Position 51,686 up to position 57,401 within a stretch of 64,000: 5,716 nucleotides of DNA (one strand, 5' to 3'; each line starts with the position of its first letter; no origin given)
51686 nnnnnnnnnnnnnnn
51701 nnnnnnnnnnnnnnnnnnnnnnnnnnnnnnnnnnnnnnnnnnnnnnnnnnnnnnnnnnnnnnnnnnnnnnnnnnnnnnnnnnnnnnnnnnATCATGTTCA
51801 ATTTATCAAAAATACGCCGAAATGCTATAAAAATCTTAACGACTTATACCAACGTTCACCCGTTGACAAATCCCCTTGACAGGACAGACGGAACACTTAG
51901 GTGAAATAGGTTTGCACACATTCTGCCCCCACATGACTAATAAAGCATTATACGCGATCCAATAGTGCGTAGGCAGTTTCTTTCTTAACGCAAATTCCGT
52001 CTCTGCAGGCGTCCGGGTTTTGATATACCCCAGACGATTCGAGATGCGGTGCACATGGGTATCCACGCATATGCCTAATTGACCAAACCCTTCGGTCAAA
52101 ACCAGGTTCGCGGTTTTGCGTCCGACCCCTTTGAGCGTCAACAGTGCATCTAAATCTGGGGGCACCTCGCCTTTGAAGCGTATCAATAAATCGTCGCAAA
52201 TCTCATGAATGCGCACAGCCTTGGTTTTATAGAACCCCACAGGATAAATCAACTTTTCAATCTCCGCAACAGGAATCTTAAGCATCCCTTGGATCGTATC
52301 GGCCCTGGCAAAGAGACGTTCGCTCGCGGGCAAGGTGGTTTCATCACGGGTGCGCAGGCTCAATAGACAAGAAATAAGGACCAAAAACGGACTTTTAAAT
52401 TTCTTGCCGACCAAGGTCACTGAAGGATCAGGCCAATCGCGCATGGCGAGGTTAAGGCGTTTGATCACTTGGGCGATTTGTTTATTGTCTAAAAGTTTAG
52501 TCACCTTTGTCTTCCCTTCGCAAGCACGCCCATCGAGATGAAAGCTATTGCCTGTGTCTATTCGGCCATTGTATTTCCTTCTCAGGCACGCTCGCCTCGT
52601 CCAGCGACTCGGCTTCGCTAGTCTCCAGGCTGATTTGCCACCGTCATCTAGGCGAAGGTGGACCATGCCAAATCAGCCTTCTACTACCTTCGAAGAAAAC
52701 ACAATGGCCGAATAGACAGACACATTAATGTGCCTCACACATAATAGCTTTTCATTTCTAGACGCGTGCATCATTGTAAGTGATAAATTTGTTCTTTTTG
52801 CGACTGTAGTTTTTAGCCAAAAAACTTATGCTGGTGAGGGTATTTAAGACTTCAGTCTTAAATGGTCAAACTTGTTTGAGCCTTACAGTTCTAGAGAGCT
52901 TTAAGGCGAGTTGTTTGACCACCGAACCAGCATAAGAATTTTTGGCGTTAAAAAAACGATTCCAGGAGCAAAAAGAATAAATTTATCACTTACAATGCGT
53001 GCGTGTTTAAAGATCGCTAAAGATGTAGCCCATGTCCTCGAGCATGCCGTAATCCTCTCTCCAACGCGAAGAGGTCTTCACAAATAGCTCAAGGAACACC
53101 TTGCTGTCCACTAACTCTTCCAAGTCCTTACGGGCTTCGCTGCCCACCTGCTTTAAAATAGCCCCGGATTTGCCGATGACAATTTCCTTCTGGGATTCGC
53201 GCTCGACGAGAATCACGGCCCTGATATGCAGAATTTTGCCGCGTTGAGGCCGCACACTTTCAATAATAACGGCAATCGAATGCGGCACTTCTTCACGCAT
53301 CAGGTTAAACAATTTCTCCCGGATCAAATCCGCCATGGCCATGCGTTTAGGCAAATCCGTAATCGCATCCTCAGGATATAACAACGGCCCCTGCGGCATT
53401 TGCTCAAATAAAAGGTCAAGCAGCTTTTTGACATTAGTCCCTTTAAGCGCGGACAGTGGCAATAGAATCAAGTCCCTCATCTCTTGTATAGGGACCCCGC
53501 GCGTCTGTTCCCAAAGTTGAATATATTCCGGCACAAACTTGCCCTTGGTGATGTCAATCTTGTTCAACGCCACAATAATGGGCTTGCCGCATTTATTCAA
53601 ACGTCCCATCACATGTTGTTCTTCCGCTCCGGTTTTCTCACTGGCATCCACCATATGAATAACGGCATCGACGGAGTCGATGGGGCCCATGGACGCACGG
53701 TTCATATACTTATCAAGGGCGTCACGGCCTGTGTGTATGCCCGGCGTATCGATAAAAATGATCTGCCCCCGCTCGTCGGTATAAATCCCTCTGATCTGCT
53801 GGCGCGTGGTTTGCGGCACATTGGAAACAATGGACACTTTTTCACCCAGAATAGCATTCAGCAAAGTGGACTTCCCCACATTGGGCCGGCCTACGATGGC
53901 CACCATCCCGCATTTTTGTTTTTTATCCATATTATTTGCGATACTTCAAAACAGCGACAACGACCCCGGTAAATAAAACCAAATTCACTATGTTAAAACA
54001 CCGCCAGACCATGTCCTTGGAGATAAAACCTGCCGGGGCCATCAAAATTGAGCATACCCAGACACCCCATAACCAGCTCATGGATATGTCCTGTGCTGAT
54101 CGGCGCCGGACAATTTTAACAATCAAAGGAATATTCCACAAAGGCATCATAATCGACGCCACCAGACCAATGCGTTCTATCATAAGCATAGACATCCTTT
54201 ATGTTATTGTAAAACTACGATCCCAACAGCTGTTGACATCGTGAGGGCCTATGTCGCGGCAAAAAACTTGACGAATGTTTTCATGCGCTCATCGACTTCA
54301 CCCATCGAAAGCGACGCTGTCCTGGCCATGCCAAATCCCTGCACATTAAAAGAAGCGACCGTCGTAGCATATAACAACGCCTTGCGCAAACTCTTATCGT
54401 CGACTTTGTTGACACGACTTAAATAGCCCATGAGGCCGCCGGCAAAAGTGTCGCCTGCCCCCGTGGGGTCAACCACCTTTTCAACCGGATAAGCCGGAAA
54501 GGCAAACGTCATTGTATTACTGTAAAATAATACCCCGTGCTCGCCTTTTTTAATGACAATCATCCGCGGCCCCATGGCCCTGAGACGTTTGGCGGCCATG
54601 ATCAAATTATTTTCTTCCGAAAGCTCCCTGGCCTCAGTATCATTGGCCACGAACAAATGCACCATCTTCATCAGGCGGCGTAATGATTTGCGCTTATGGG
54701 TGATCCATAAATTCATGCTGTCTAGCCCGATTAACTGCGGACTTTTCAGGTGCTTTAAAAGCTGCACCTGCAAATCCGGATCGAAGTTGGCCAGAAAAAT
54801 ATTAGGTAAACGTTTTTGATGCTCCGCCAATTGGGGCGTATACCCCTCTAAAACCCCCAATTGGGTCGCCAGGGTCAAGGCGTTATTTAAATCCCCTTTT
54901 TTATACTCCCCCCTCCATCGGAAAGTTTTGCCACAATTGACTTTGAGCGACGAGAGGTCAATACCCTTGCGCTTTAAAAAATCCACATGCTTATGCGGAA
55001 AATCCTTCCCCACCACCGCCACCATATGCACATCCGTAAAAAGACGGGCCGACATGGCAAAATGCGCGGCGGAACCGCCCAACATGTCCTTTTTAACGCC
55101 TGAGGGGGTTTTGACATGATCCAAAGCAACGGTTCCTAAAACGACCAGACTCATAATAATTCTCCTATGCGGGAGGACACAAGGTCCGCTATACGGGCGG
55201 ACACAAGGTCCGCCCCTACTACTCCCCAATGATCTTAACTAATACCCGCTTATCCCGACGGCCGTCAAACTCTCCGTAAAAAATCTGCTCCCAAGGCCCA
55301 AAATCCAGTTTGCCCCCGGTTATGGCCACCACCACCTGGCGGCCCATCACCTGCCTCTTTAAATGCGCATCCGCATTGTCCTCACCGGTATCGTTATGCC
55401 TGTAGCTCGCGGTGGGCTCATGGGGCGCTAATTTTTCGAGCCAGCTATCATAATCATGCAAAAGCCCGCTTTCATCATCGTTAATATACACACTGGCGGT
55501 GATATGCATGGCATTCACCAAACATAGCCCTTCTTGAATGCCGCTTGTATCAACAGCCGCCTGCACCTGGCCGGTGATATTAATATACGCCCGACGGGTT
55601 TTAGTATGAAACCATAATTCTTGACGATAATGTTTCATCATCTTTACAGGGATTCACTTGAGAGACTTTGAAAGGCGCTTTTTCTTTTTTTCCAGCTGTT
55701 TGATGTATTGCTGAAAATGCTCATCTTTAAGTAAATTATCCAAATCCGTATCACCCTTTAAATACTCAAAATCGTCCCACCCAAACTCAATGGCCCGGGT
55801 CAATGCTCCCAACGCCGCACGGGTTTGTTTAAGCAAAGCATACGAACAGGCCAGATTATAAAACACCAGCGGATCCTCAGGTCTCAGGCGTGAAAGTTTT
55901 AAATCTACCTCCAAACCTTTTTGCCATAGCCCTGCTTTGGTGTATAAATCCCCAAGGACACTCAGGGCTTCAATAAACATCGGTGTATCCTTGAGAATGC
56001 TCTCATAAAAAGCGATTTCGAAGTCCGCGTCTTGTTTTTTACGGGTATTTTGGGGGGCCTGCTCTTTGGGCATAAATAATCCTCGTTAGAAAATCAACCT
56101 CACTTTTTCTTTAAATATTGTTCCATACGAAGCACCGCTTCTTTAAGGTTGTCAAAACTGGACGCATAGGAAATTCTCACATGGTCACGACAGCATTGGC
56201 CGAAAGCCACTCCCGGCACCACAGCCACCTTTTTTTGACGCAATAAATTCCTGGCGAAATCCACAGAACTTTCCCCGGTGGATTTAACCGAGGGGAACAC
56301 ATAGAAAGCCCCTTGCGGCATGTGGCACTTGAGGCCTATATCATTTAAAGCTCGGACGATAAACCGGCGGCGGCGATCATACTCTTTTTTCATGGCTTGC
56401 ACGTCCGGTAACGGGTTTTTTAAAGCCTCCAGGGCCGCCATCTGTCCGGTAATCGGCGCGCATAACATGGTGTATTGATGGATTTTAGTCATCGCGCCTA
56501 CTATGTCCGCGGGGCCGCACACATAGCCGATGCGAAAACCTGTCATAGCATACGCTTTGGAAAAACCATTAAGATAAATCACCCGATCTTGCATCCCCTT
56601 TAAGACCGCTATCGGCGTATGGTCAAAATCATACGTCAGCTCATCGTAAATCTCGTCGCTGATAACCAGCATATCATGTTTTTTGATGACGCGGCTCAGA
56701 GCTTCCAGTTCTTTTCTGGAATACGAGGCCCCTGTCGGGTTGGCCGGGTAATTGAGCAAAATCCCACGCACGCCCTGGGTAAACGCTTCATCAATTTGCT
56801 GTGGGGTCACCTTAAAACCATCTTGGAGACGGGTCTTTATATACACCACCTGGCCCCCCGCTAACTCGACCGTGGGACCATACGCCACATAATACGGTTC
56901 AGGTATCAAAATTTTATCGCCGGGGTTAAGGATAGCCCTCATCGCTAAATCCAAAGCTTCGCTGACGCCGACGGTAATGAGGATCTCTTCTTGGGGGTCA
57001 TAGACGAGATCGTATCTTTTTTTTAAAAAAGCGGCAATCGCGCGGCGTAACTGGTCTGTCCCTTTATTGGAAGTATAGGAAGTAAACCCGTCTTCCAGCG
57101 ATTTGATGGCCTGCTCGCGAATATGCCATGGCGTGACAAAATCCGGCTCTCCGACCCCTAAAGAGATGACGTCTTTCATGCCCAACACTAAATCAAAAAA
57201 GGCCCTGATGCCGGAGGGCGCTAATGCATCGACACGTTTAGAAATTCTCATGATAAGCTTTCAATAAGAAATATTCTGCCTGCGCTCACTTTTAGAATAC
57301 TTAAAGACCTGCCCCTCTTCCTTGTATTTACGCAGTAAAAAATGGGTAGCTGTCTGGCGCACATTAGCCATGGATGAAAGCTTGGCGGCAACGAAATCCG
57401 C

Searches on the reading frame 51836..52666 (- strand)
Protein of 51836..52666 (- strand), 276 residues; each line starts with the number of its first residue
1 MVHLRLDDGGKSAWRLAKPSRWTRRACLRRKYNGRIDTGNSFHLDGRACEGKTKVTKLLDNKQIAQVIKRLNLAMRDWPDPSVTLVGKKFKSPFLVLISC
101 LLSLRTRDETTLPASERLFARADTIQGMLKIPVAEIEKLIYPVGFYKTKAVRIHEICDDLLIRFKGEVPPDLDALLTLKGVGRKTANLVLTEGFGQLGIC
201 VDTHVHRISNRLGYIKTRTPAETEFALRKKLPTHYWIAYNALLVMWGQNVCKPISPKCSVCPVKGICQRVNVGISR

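Call 10: search_protein_families(library=ncbifam, proteins=[window:51836-52666:-])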
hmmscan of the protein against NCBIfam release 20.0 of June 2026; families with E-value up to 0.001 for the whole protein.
window:51836-52666:- (276 aa): 7 families
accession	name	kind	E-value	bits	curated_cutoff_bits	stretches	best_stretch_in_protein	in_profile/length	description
TIGR01083.1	nth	equivalog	9.8e-53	178.7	211.7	1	64-258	4-192/192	endonuclease III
NF007978.0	PRK10702.1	equivalog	1.9e-34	119.1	405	1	72-268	8-204/211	endonuclease III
TIGR01084.1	mutY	equivalog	9e-21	74.6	286.5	1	91-270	26-209/277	A/G-specific adenine glycosylase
NF053634.1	MonDNAglycDR2438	equivalog_domain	4.1e-17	62.5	400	1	92-268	19-205/219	monofunctional DNA glycosylase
NF008132.0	PRK10880.1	equivalog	8.6e-17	61.2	427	1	84-268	22-210/351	A/G-specific adenine glycosylase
NF010488.0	PRK13910.1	equivalog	2.5e-12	46.8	471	1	123-269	24-169/290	adenine-specific DNA glycosylase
NF010494.0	PRK13913.1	equivalog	9.4e-06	25.7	192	1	126-214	72-164/220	3-methyladenine DNA glycosylase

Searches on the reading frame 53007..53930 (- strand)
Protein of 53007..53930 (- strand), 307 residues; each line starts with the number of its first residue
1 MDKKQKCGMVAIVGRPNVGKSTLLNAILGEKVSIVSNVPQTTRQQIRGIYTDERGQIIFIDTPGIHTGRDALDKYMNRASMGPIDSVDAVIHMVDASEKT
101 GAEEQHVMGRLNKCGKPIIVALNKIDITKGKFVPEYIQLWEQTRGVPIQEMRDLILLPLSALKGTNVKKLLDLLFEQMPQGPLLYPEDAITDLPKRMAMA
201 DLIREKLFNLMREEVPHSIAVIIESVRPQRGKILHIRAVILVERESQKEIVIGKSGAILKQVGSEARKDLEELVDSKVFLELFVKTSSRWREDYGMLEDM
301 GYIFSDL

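Call 10: search_protein_families(library=ncbifam, proteins=[window:53007-53930:-])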
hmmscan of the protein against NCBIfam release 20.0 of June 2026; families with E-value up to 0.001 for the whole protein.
window:53007-53930:- (307 aa): 31 families (the best 25 are shown)
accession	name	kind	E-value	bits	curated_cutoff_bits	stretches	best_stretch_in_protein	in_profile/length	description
NF000908.1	PRK00089.1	equivalog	3.8e-105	351.3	237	1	6-302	2-291/291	GTPase Era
TIGR00436.1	era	equivalog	1.1e-82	277.4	116.25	1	8-285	1-270/270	GTPase Era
TIGR03594.1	GTPase_EngA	equivalog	1.2e-34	120.1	306.7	1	5-175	173-343/432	ribosome biogenesis GTPase Der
TIGR00231.1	small_GTP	domain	1.2e-28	100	42.5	1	6-174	2-162/164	GTP-binding protein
NF002828.0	PRK03003.1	equivalog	7.5e-26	90.7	631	1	5-199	38-218/477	ribosome biogenesis GTPase Der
TIGR00450.1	mnmE_trmE_thdF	equivalog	3.3e-25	89.1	252.6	1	3-154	205-358/446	tRNA uridine-5-carboxymethylaminomethyl(34) synthesis GTPase MnmE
NF007071.0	PRK09518.1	equivalog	1.1e-22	80.4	953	1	3-182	267-435/706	bifunctional cytidylate kinase/GTPase Der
TIGR03918.1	GTP_HydF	equivalog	9.1e-22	77.4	325.55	1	9-180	9-169/392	[FeFe] hydrogenase H-cluster maturation GTPase HydF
NF003661.0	PRK05291.1-3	equivalog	2.2e-20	73.4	380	1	9-233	218-424/448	tRNA uridine-5-carboxymethylaminomethyl(34) synthesis GTPase MnmE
TIGR03596.1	GTPase_YlqF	equivalog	5.7e-16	58.7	208.2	1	9-65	120-173/276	ribosome biogenesis GTPase YlqF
TIGR00437.1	feoB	equivalog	1.2e-14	53.9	315.65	1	14-209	1-175/594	ferrous iron transport protein B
TIGR03156.1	GTP_HflX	equivalog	1.1e-13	50.8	216.75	1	3-176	185-349/351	GTPase HflX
TIGR03598.1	GTPase_YsxC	equivalog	3.9e-13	49.5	124.45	1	7-173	18-184/186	ribosome biogenesis GTP-binding protein YihA/YsxC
NF008956.1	PRK12299.1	equivalog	9.1e-12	44.6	300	1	10-178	161-325/327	GTPase ObgE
TIGR00487.1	IF-2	equivalog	1.2e-10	40.8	424.4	1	3-174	83-245/587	translation initiation factor IF-2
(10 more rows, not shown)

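Call 37: find_encoding_contigs(protein=window:53007-53930:-, flank=2500, max_places=10)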
Protein window:53007-53930:- (307 aa): no gene with exactly this product is on record in the collection.

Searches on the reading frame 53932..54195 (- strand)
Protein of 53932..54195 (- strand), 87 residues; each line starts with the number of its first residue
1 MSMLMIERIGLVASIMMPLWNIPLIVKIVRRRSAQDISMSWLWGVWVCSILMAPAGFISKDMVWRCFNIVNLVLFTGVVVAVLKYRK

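Call 79: search_protein_families(library=pfam, max_evalue=1e-8, proteins=[window:53932-54195:-])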
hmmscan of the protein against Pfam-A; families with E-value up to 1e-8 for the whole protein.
window:53932-54195:- (87 aa): 0 families

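Call 82: search_protein_families(library=pfam, max_evalue=0.01, proteins=[window:53932-54195:-])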
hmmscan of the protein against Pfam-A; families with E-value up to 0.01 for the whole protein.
window:53932-54195:- (87 aa): 1 family
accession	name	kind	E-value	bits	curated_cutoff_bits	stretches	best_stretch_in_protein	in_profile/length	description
PF03083.21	MtN3_slv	-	0.0021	18.5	23.7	1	9-85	6-82/87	Sugar efflux transporter for intercellular exchange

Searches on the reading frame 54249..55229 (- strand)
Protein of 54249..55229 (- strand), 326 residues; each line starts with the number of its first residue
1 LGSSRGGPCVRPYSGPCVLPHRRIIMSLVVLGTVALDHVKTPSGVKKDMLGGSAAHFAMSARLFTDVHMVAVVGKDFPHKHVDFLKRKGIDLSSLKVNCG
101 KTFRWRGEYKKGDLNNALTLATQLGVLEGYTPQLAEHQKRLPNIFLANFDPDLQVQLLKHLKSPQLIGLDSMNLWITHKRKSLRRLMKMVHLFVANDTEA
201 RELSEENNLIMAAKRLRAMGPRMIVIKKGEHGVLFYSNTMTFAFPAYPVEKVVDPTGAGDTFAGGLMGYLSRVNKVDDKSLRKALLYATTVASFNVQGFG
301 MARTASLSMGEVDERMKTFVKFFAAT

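Call 79: search_protein_families(library=pfam, max_evalue=1e-8, proteins=[window:54249-55229:-])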
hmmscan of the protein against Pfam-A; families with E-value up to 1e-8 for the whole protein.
window:54249-55229:- (326 aa): 1 family
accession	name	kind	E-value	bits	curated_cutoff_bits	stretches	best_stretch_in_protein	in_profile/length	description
PF00294.29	PfkB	-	3.6e-31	109.1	25.8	1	39-301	25-295/302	pfkB family carbohydrate kinase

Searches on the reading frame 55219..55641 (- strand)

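Call 79: search_protein_families(library=pfam, max_evalue=1e-8, proteins=[window:55219-55641:-])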
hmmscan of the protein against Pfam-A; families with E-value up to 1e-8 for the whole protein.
window:55219-55641:- (140 aa): 1 family
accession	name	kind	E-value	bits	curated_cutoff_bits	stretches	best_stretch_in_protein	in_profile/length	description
PF01894.22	UPF0047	-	9.3e-38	129.4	27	1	21-137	1-117/117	Uncharacterised protein family UPF0047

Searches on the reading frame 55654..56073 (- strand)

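Call 79: search_protein_families(library=pfam, max_evalue=1e-8, proteins=[window:55654-56073:-])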
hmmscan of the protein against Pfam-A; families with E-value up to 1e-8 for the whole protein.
window:55654-56073:- (139 aa): 0 families

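Call 82: search_protein_families(library=pfam, max_evalue=0.01, proteins=[window:55654-56073:-])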
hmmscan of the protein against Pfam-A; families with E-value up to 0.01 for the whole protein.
window:55654-56073:- (139 aa): 5 families
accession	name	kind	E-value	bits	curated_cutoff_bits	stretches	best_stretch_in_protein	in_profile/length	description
PF22316.2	ABhydrolase-like_N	-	4.8e-05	23.6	27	1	72-132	40-102/106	A/B hydrolase-like, N-terminal domain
PF00515.34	TPR_1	-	0.00014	22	27.8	1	70-96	3-29/34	Tetratricopeptide repeat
PF13431.12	TPR_17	-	0.00038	20.9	24.4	0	60-88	5-33/34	Tetratricopeptide repeat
PF07719.23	TPR_2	-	0.0004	20.7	27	0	69-96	2-29/34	Tetratricopeptide repeat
PF13371.12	TPR_9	-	0.0087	16.5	35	0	43-96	4-57/73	Tetratricopeptide repeat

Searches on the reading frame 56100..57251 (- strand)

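Call 80: search_protein_families(library=pfam, max_evalue=1e-8, proteins=[window:56100-57251:-])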
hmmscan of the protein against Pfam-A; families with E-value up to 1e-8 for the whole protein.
window:56100-57251:- (383 aa): 1 family
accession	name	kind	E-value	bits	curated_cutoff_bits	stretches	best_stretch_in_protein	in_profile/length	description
PF00155.27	Aminotran_1_2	-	1.1e-74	252.3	19.7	1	26-373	1-358/361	Aminotransferase class I and II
